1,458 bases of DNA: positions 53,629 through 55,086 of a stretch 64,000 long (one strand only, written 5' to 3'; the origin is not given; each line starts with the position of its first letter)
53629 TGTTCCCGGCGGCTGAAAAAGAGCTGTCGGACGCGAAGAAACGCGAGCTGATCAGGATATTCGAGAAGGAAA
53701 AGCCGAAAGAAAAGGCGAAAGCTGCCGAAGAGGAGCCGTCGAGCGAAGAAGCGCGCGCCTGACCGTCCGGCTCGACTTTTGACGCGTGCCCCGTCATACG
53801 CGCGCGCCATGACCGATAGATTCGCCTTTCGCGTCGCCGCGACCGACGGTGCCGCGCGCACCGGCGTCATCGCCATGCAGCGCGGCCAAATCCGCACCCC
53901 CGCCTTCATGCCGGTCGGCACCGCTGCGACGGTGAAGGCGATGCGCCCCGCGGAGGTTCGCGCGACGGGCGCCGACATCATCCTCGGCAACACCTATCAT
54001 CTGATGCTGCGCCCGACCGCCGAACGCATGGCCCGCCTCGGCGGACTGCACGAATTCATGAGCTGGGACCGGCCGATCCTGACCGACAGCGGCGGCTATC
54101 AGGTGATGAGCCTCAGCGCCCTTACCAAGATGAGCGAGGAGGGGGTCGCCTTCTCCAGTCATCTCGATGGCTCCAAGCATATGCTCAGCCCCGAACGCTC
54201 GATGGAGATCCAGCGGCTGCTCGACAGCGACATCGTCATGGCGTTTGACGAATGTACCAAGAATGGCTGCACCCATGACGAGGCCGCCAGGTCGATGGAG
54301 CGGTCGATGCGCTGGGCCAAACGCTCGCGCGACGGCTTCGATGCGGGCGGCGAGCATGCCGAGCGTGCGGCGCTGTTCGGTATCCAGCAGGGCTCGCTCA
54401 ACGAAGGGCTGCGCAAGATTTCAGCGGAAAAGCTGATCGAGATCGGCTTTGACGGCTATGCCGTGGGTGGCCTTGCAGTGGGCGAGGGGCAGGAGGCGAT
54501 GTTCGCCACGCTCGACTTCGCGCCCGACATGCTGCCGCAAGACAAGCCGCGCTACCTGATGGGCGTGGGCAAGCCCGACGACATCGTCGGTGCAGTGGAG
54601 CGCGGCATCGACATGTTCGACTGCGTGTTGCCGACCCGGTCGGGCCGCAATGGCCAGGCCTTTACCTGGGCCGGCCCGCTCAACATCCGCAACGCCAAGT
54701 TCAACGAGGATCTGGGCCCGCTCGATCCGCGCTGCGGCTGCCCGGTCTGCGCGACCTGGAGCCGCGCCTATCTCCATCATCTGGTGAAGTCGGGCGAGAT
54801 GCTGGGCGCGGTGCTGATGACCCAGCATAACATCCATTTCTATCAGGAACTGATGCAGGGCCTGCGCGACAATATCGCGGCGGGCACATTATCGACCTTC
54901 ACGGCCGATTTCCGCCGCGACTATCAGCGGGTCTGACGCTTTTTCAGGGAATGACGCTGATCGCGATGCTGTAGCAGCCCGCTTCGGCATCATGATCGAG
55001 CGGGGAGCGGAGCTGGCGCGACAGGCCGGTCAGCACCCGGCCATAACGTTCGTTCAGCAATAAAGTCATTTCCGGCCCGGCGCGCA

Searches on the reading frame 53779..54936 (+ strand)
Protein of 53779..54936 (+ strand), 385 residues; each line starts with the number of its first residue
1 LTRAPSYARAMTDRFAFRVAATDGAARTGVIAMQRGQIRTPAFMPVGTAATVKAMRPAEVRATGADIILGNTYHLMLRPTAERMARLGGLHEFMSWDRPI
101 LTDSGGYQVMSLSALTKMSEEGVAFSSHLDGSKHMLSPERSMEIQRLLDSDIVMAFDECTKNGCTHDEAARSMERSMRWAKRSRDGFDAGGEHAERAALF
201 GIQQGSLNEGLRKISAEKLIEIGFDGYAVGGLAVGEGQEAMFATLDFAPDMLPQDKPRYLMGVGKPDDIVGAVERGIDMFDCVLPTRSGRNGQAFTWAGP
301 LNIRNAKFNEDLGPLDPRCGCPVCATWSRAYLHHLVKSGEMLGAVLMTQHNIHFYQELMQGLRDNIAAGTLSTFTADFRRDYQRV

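Call 82: search_protein_families(library=pfam, proteins=[window:53779-54936:+], max_evalue=0.00001)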
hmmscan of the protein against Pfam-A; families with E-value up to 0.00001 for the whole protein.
window:53779-54936:+ (385 aa): 1 family
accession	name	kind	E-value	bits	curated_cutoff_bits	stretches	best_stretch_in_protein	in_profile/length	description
PF01702.25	TGT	-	1.5e-153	511.6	26.3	1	24-383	2-356/357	Queuine tRNA-ribosyltransferase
